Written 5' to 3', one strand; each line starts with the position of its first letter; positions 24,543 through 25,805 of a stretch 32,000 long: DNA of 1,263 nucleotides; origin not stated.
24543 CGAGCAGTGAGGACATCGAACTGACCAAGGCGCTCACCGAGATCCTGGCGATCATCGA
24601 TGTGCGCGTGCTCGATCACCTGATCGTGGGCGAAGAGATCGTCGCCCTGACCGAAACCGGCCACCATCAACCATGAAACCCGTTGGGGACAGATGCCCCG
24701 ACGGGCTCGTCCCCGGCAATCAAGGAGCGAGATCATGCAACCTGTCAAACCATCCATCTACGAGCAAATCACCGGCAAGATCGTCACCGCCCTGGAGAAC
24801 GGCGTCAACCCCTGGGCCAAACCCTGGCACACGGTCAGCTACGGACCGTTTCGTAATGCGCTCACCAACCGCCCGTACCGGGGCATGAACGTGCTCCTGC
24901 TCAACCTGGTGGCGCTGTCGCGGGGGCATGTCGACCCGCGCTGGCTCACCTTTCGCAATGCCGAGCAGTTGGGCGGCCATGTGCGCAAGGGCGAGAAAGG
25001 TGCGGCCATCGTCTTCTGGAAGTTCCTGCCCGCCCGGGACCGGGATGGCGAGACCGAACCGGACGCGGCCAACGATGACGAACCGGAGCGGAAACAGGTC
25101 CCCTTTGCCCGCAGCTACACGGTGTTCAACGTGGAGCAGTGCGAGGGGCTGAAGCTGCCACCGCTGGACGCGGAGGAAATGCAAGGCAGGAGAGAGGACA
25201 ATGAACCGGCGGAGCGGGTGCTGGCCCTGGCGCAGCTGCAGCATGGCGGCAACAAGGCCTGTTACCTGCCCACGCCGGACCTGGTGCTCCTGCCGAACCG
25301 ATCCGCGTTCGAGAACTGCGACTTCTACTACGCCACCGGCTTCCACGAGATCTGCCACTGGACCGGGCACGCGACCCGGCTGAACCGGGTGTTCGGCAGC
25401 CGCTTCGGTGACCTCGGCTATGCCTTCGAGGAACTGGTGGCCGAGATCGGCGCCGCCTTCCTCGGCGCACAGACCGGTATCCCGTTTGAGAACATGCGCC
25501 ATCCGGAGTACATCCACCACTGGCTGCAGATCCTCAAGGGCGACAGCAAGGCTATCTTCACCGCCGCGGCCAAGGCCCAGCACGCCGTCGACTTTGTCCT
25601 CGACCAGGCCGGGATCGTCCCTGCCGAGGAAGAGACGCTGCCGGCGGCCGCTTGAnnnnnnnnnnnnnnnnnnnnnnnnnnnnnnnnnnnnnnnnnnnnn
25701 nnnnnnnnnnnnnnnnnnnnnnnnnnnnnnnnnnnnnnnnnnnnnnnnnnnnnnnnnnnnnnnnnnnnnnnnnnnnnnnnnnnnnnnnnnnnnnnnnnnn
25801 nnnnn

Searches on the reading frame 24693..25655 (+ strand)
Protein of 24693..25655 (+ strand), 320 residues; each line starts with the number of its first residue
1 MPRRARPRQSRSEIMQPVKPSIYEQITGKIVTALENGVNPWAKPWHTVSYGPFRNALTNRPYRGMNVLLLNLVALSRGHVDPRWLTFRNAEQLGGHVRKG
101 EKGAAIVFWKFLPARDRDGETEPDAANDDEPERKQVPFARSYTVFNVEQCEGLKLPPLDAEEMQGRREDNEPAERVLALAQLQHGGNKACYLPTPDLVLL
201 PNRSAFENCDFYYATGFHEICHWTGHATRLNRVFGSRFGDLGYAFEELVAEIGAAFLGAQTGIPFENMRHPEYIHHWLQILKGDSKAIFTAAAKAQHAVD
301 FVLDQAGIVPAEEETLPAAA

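Call 5: search_protein_families(library=pfam, proteins=[window:24693-25655:+], max_evalue=0.01)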
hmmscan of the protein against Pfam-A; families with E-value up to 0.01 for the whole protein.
window:24693-25655:+ (320 aa): 2 families
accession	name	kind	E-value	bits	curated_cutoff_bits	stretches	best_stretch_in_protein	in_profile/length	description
PF18818.7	MPTase-PolyVal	-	4.7e-41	140.2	27.5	1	180-294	12-126/126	Zincin-like metallopeptidase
PF08401.16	ArdcN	-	1e-36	126.3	22.6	1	21-145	2-123/123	N-terminal domain of anti-restriction factor ArdC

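Call 13: find_encoding_contigs(protein=window:24693-25655:+, flank=10000, max_places=8)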
Protein window:24693-25655:+ (320 aa): no gene with exactly this product is on record in the collection.

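Call 16: find_related_loci(query=window:24693-25655:+, collection=genome_contigs, flank=10000)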
Query window:24693-25655:+ (320 aa) in genome_contigs; peptide patterns used: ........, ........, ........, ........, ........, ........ (x = any residue, [..] = any of these).
194 stretches matched a pattern; 174 encode a relative of the query (tblastn E <= 1e-3); the best 80 are kept; 80 distinct loci.
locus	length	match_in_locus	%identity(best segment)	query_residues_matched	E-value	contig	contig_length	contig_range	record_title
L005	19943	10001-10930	81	11-320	2e-167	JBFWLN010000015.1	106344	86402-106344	MAG: Desulfobulbus sp. isolate CA_2019_NHSR_67 NODE_541_length_106344_cov_16.942561_NHSR, whole genome shotgun sequence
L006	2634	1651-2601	78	1-317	3e-174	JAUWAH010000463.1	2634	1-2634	MAG: Desulfobulbus sp. isolate CSMAG_1289 CSMAG_1289_k141_599927_length_2634_cov_3.6811, whole genome shotgun sequence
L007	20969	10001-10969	78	3-320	4e-163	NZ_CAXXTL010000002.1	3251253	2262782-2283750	MAG: uncultured Desulfobulbus sp. isolate 488ba005-bef4-404b-a7aa-59c4f49eb36e contig_2, whole genome shotgun sequence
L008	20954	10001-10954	80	3-320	1e-160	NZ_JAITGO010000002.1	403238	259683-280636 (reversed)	MAG: Desulfobulbus sp. isolate Pc512_bin139 k119_956990, whole genome shotgun sequence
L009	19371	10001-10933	81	10-320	4e-160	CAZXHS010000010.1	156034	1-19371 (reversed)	MAG TPA_asm: uncultured Desulfobulbus sp. isolate SRP220891_co1_493 genome assembly, contig: NODE_113_length_156034_cov_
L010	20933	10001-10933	81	5-315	1e-158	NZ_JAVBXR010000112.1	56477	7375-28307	MAG: Desulfobulbus sp. isolate GS12 458, whole genome shotgun sequence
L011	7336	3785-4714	80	6-315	3e-157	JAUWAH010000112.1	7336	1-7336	MAG: Desulfobulbus sp. isolate CSMAG_1289 CSMAG_1289_k141_258175_length_7336_cov_5.0000, whole genome shotgun sequence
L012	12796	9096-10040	76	11-320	9e-150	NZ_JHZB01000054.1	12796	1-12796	Desulfobulbus elongatus DSM 2908 Q362DRAFT_scaffold00053.53_C, whole genome shotgun sequence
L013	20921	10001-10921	68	15-320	2e-140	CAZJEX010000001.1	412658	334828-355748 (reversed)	MAG TPA_asm: uncultured Desulfobulbus sp. isolate SRP302447_co4_640 genome assembly, contig: NODE_57_length_412658_cov_7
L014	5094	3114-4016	66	19-320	3e-130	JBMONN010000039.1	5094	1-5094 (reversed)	MAG: Thermodesulfobacteriota bacterium isolate Betzabe_MAG077 MAG077_39, whole genome shotgun sequence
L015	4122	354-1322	62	2-320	2e-130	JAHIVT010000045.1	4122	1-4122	MAG: Proteobacteria bacterium isolate MM_PC_MetaG.mb.92 MM_PC_MetaG.mb.92_k141_299967, whole genome shotgun sequence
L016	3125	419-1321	66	19-320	3e-132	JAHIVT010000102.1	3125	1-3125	MAG: Proteobacteria bacterium isolate MM_PC_MetaG.mb.92 MM_PC_MetaG.mb.92_k141_761528, whole genome shotgun sequence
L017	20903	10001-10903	66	19-320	2e-127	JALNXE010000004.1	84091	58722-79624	MAG: Desulfobulbaceae bacterium isolate SO_2016_LW3 bin 20 scaffold00426_LW162_2016, whole genome shotgun sequence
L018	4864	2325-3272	64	7-320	1e-128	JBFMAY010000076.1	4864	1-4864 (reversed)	MAG: Thermodesulfobacteriota bacterium isolate MAG150 MAG150_76, whole genome shotgun sequence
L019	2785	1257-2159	66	19-320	6e-133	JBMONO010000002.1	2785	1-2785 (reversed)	MAG: Thermodesulfobacteriota bacterium isolate Betzabe_MAG078 MAG078_2, whole genome shotgun sequence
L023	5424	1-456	89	174-320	1e-81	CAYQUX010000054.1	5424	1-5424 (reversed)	MAG TPA_asm: uncultured Leptolinea sp. isolate binchicken_co7_186 genome assembly, contig: NODE_14808_length_5424_cov_8.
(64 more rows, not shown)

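Call 29: search_protein_families(library=padloc, proteins=[L005:12726-14735:-, L005:14725-16098:-, L007:11999-16303:-, L007:17161-20925:-, L008:11634-13019:-, L008:14870-17026:-, L009:13048-16017:-, L010:15325-19494:-, L013:11123-15193:-, L013:15279-17384:-], max_evalue=0.00001)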
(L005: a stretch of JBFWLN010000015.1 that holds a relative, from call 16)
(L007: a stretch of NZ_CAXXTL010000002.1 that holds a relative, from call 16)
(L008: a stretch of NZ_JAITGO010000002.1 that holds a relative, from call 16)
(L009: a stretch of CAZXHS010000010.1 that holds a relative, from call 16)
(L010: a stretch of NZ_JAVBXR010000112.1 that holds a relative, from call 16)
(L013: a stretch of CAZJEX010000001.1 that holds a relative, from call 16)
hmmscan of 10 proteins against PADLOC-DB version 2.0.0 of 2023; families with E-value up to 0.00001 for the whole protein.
L005:12726-14735:- (669 aa): 58 families (the best 25 are shown)
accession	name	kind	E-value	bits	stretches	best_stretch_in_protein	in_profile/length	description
PDLC02663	DndD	-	6.3e-197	654.5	1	1-669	1-673/675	DndD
PDLC02668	DndD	-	9.7e-190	630.8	1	1-668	1-659/659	DndD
PDLC02756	PbeC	-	7.2e-187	621.3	1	1-653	1-643/643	PbeC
PDLC02667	DndD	-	7e-182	604.6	1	1-668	1-656/657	DndD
PDLC02740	PbeC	-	3.6e-150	499.9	1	1-659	1-647/648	PbeC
PDLC02731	PbeC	-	9.6e-140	465.4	1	1-654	1-644/645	PbeC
PDLC02665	DndD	-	1.7e-98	329.1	1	1-667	1-645/645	DndD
PDLC02664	DndD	-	2.3e-91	305.3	1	1-667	1-661/662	DndD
PDLC02666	DndD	-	2.4e-86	288.8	1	3-668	3-665/665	DndD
PDLC02735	PbeC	-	4.2e-83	278.2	1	1-653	1-652/652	PbeC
PDLC02727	PbeC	-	1.1e-82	276.7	1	1-657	1-657/660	PbeC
PDLC02754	PbeC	-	4e-81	271.5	1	2-659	2-645/646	PbeC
PDLC02752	PbeC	-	2.1e-70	236.2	1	1-662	1-642/644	PbeC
PDLC02736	PbeC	-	9.3e-52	174.5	1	31-653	28-672/685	PbeC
PDLC02733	PbeC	-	8.2e-51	171.3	1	31-655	28-669/672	PbeC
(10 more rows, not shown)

L005:14725-16098:- (457 aa): 7 families
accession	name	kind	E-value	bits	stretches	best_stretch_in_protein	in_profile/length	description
PDLC02662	DndC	-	7.7e-186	616.7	1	4-449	11-464/481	DndC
PDLC02661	DndC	-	2.3e-181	601.8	1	4-450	7-464/468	DndC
PDLC03333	MTase_II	-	2.2e-131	437.1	1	6-448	29-493/544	Type II methyltransferase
PDLC02659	DndC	-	9e-127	422.2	2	10-301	19-334/586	DndC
PDLC02660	DndC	-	9e-127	422.2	2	10-301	19-334/586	DndC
PDLC02510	BrxP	-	1.9e-18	64.1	1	6-205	116-294/779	BrxP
PDLC02782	SspD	-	1.1e-12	46.3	1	23-167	3-128/277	SspD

L007:11999-16303:- (1434 aa): 6 families
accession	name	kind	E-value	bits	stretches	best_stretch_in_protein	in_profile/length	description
PDLC02779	SspC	-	3e-14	49.8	1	264-439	163-329/1054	SspC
PDLC02781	SspC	-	1.8e-12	43.9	1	281-441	171-319/1104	SspC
PDLC02775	SspC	-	1.3e-11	41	0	264-439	173-339/1064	SspC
PDLC02778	SspC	-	3e-10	36.5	1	264-456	149-333/1053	SspC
PDLC02780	SspC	-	2.6e-09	33.6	1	243-455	126-322/1045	SspC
PDLC02777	SspC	-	1.6e-07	27.8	0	265-436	155-316/1097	SspC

L007:17161-20925:- (1254 aa): 8 families
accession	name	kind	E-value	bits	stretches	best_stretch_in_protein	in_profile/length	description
PDLC02684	DndH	-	1.5e-63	213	1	801-1241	1272-1712/1715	DndH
PDLC02685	DndH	-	1.7e-35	120.1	1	801-1172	1251-1608/1678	DndH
PDLC02804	SspH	-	1e-18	64.3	1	449-726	799-1063/1561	SspH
PDLC04140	mad8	-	1.7e-18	65.2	1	907-1232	27-294/314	mads_8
PDLC02806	SspH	-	6.3e-17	58.4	1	454-875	986-1384/1766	SspH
PDLC04105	HerA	-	5.9e-07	26.4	0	1083-1164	376-468/576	-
PDLC04103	HerA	-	4.8e-06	23.2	0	902-944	167-209/579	-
PDLC02679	DndH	-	9.8e-06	21.2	0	1129-1173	1595-1639/1711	DndH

L008:11634-13019:- (461 aa): 0 families

L008:14870-17026:- (718 aa): 3 families
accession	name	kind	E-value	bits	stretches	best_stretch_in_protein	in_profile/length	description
PDLC03002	Helicase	-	6.5e-237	786.2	1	8-697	2-694/707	-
PDLC01087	C3a187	-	6.7e-18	62.8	1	185-378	188-362/559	NERD+UvrD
PDLC00132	GajB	-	5.3e-09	33.2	0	473-620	445-599/625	UrvD helicase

L009:13048-16017:- (989 aa): 6 families
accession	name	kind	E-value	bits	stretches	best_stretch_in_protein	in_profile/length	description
PDLC03040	REase_I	-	3.7e-42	142.2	1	114-764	111-748/1029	Type I restriction enzyme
PDLC03048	REase_I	-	1.6e-25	87.4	2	119-420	100-390/976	Type I restriction enzyme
PDLC03041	REase_I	-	1.8e-19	67.3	2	234-429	281-476/1099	Type I restriction enzyme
PDLC03044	REase_I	-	1.4e-17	61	1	115-546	112-504/1034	Type I restriction enzyme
PDLC03046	REase_I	-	9.5e-11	38.3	1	642-711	675-743/1025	Type I restriction enzyme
PDLC03045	REase_I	-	8.5e-07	25.3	0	638-683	624-669/995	Type I restriction enzyme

L010:15325-19494:- (1389 aa): 16 families
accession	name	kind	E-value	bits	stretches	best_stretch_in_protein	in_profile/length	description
PDLC02480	BrxC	-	0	2587.8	1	1-1388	1-1388/1389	BrxC-PglY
PDLC02485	BrxC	-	3.6e-68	228.2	1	4-1377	5-1361/1376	BrxC-PglY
PDLC02475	BrxC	-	3.5e-47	158.7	1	4-511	6-520/937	BrxC-PglY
PDLC02477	BrxC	-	1.5e-34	116.9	1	4-564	3-577/1419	BrxC-PglY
PDLC02472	BrxC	-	4.6e-31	105.6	1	26-519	23-517/1123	BrxC-PglY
PDLC02490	BrxC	-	2.3e-28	96.8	1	26-512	22-512/1133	BrxC-PglY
PDLC02779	SspC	-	1.6e-24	83.8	2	204-695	141-636/1054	SspC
PDLC02781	SspC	-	1.2e-19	67.6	1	257-473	192-420/1104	SspC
PDLC02780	SspC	-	6e-15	52.3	1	226-428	147-354/1045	SspC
PDLC02778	SspC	-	3.8e-13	46.1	1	189-514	110-446/1053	SspC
PDLC02775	SspC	-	3.5e-12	42.9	1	226-435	173-395/1064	SspC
PDLC02774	SspC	-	1.3e-11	41.1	1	223-437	135-359/1065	SspC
PDLC02777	SspC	-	1.4e-11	41.3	1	219-515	147-454/1097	SspC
PDLC02770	SspC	-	5.9e-08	29.3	0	243-428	165-358/1047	SspC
PDLC02776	SspC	-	1.2e-07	27.9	0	242-429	121-312/1039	SspC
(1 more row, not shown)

L013:11123-15193:- (1356 aa): 4 families
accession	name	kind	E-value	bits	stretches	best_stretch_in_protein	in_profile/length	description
PDLC02209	QatA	-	6e-18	62.8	2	229-354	180-292/646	-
PDLC02361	PifA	-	1.8e-16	57.9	1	11-123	6-106/720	PifA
PDLC02210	QatA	-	3.4e-10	37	0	36-115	24-91/593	-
PDLC04959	PDC-S20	-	2.9e-08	31.7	0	21-95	18-78/464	-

L013:15279-17384:- (701 aa): 5 families
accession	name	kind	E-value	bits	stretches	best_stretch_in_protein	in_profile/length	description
PDLC02508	BrxL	-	1.7e-240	798.1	1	4-699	2-695/698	BrxL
PDLC02506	BrxL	-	6.1e-167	554.9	1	2-485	4-488/680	BrxL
PDLC02509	BrxL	-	7.5e-100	333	2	153-481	198-530/535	BrxL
PDLC02505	BrxL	-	6.2e-65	217.9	1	4-463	2-469/482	BrxL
PDLC02507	BrxL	-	1.5e-30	104.5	1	6-426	14-432/482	BrxL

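Call 77: search_protein_families(library=ncbifam, proteins=[window:24693-25655:+], max_evalue=0.001)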
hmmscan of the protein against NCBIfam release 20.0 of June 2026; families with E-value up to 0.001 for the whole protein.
window:24693-25655:+ (320 aa): 0 families

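Call 78: search_protein_families(library=padloc, proteins=[L011:5161-6927:-, L011:6924-7265:-, L023:934-2007:-, L023:1988-2566:-, L023:2487-4136:-, L023:4139-5179:-, L012:11643-12425:-, L012:11061-11627:-, L008:11161-11604:-, L008:17809-19803:-], max_evalue=0.0001)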
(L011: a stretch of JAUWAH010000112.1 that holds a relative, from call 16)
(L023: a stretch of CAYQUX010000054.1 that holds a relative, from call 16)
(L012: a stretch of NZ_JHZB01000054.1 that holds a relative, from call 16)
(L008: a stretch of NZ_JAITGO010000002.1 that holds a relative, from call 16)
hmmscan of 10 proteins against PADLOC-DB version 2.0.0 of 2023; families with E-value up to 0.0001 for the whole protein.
L011:5161-6927:- (588 aa): 45 families (the best 25 are shown)
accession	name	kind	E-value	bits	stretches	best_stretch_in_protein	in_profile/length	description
PDLC00141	GajB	-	2.8e-178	591.8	1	8-583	3-572/572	UrvD helicase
PDLC00104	GajB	-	1.4e-174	580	1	7-583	2-572/574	UrvD helicase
PDLC00117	GajB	-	4.3e-25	86.3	2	127-416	165-462/604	UrvD helicase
PDLC03802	RTasHel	-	1.9e-23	81.2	1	19-253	17-262/675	DRT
PDLC00123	GajB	-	1.1e-22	78.4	1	13-362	9-353/540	UrvD helicase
PDLC00114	GajB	-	5.5e-21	72.8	2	20-118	20-117/635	UrvD helicase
PDLC00112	GajB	-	6.9e-20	69.2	2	14-119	12-116/581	UrvD helicase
PDLC00135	GajB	-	1.5e-19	68.3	1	17-221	17-214/603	UrvD helicase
PDLC00132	GajB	-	8.2e-18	62.4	2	130-222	164-258/625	UrvD helicase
PDLC00130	GajB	-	1.8e-17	60.8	1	13-121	8-118/589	UrvD helicase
PDLC00103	GajB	-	5e-17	60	1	16-219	24-252/612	UrvD helicase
PDLC00107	GajB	-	5e-17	59.7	1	22-252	29-286/587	UrvD helicase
PDLC00106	GajB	-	1.2e-16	58.4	1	163-221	188-247/577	UrvD helicase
PDLC00119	GajB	-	1.6e-16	58.4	1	128-222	170-261/565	UrvD helicase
PDLC00127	GajB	-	2.8e-15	53.8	1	135-230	156-255/594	UrvD helicase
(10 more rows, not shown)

L011:6924-7265:- (113 aa): 1 family
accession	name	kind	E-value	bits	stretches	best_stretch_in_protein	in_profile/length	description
PDLC00086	GajA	-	1.5e-11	41.8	1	1-87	491-580/600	AAA ATPase domain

L023:934-2007:- (357 aa): 28 families (the best 25 are shown)
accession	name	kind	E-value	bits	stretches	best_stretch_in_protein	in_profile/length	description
PDLC00707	Effector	-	9.5e-35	118.5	1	77-344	76-352/370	2TM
PDLC02001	SAVED2--SAVED_TM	-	5e-32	109.5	1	142-344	140-340/353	-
PDLC00713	Effector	-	1.3e-19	68.5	1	76-345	73-350/355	2TM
PDLC01997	SAVED1--SAVED_HNH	-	3.6e-19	67.5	1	150-344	177-367/368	-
PDLC00689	Effector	-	9.8e-19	65.6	1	147-344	152-348/360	2TM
PDLC00739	Effector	-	1.9e-18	64.9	1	151-345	187-376/378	Endonuclease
PDLC00749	Effector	-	1.7e-16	58.3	1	147-344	198-393/395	Endonuclease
PDLC02002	SAVED2--SAVED_TM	-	6.2e-16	56.4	1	102-345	102-350/355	-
PDLC00746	Effector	-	6.8e-16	56.3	1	133-345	173-388/389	Endonuclease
PDLC00754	Effector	-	9.6e-14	48.7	1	116-336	21-256/598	Peptidase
PDLC00676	Effector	-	1e-13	49.4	1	126-347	120-346/354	2TM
PDLC02003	SAVED2--SAVED_TM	-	1.2e-13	49.3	1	103-345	95-339/348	-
PDLC00740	Effector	-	2e-11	41.3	1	151-346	192-385/391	Endonuclease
PDLC00670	Effector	-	5.7e-11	40.2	1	75-347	69-344/351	2TM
PDLC00688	Effector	-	5.9e-11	40.2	1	270-346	285-361/372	2TM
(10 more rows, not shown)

L023:1988-2566:- (192 aa): 22 families
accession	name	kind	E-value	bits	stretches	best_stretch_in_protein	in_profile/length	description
PDLC00909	JAB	-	5.9e-38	128.2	1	43-190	20-167/168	JAB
PDLC00903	JAB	-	6.1e-36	121.8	1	43-180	13-150/166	JAB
PDLC00908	JAB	-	2.9e-35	119.6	1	45-177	22-154/168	JAB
PDLC00896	JAB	-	5.2e-35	118.5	1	39-178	9-147/159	JAB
PDLC00894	JAB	-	4.1e-32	109.4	1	43-180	15-151/158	JAB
PDLC00902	JAB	-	1.2e-31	107.5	1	41-178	14-149/159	JAB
PDLC00887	JAB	-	3.8e-29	99.7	1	42-177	15-148/160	JAB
PDLC00838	E1-E2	-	5.6e-22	75.6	1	25-175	578-721/736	E1-E2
PDLC00901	JAB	-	2.9e-21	74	1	40-176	16-149/163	JAB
PDLC00891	JAB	-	8.7e-16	55.8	1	41-167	11-133/159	JAB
PDLC00898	JAB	-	1.5e-14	51.9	1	46-168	23-140/162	JAB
PDLC00890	JAB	-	1.6e-10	38.7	1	45-168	14-135/157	JAB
PDLC00895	JAB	-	1.9e-08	32.1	1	49-150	17-115/162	JAB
PDLC00888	JAB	-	2.2e-08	31.9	1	45-166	27-144/174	JAB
PDLC00892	JAB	-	4.7e-08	30.9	1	52-165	23-133/174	JAB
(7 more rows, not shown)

L023:2487-4136:- (549 aa): 32 families (the best 25 are shown)
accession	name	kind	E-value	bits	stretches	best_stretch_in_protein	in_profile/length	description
PDLC00837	E1-E2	-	1.2e-101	339.3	1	27-548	40-590/593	E1-E2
PDLC00845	E1-E2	-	1.4e-77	259.5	1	27-547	40-565/571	E1-E2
PDLC00843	E1-E2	-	2.8e-68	228.8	1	176-546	190-573/575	E1-E2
PDLC00825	E1-E2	-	2e-58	196.6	1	26-508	31-532/568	E1-E2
PDLC00834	E1-E2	-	1.9e-51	173.2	1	56-548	63-558/564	E1-E2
PDLC00831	E1-E2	-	1.4e-49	167.5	1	47-495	61-522/578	E1-E2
PDLC00850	E1-E2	-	7.5e-45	151.4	2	255-515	280-536/566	E1-E2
PDLC00836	E1-E2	-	2.1e-42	143.5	1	254-530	303-579/602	E1-E2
PDLC00838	E1-E2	-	9.9e-40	134.3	1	263-547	290-577/736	E1-E2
PDLC00853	E1-E2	-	1.2e-36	124.9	1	260-491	280-505/546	E1-E2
PDLC00846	E1-E2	-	3.2e-36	123.1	2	254-546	282-575/587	E1-E2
PDLC00826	E1-E2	-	6.7e-35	118.8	1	257-493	300-540/576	E1-E2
PDLC00842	E1-E2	-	3.2e-33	113.2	1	284-494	298-508/549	E1-E2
PDLC00841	E1-E2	-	5.3e-31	106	1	251-486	308-545/590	E1-E2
PDLC00856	E1-E2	-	3e-30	103.3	1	263-487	293-510/573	E1-E2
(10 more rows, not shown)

L023:4139-5179:- (346 aa): 25 families
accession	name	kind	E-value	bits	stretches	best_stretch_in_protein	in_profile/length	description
PDLC00795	Cyclase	-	4.6e-110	365.9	1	1-345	1-339/340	oligonucleotide-cyclase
PDLC00774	Cyclase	-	4.7e-42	142.3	1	1-334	1-296/316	oligonucleotide-cyclase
PDLC00824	Cyclase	-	2.1e-30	103.9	1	21-331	27-320/466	oligonucleotide-cyclase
PDLC00783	Cyclase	-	9.2e-27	91.9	1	2-323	2-309/349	oligonucleotide-cyclase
PDLC00768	Cyclase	-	2.6e-22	77.1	1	165-323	204-345/380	oligonucleotide-cyclase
PDLC00799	Cyclase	-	1.7e-21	74.4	1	9-313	9-304/449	oligonucleotide-cyclase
PDLC00778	Cyclase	-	5.6e-21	72.9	1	3-206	3-193/455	oligonucleotide-cyclase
PDLC00781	Cyclase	-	6.1e-17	59.8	1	164-337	200-358/380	oligonucleotide-cyclase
PDLC00798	Cyclase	-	1.9e-16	58.4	1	50-323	44-295/344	oligonucleotide-cyclase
PDLC00806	Cyclase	-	1.3e-15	55.1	1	166-322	215-359/396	oligonucleotide-cyclase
PDLC00775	Cyclase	-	4e-15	53.8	1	166-324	211-355/389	oligonucleotide-cyclase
PDLC00780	Cyclase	-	6.9e-14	49.8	1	49-332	46-350/388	oligonucleotide-cyclase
PDLC00787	Cyclase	-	6.4e-13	46.7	1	31-342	26-319/333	oligonucleotide-cyclase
PDLC00793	Cyclase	-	8.2e-12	43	1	34-331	29-305/462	oligonucleotide-cyclase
PDLC00821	Cyclase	-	2.4e-11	40.9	1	164-323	251-399/434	oligonucleotide-cyclase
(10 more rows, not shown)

L012:11643-12425:- (260 aa): 0 families

L012:11061-11627:- (188 aa): 5 families
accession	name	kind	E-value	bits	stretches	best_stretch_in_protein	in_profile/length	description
PDLC04917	PDC-S12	-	1e-08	33.3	1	161-185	191-215/218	-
PDLC00833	E1-E2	-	1.4e-07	29.3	1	124-186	130-190/222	E1-E2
PDLC00872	E2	-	1.3e-06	26.1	1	155-186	155-186/216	E2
PDLC00871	E2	-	3.2e-06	25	1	165-187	168-189/241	E2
PDLC00865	E2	-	6e-06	23.8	1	164-187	166-189/219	E2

L008:11161-11604:- (147 aa): 0 families

L008:17809-19803:- (664 aa): 4 families
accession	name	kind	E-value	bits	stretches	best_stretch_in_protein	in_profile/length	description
PDLC02558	PglZ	-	0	1137.1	1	1-664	1-666/666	PglZ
PDLC02556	PglZ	-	1.4e-141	471.2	1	6-660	4-638/641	PglZ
PDLC02555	PglZ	-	4.4e-27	92.9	1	86-658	73-610/613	PglZ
PDLC02565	PglZ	-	1.5e-08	31.4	1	397-574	480-658/910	PglZ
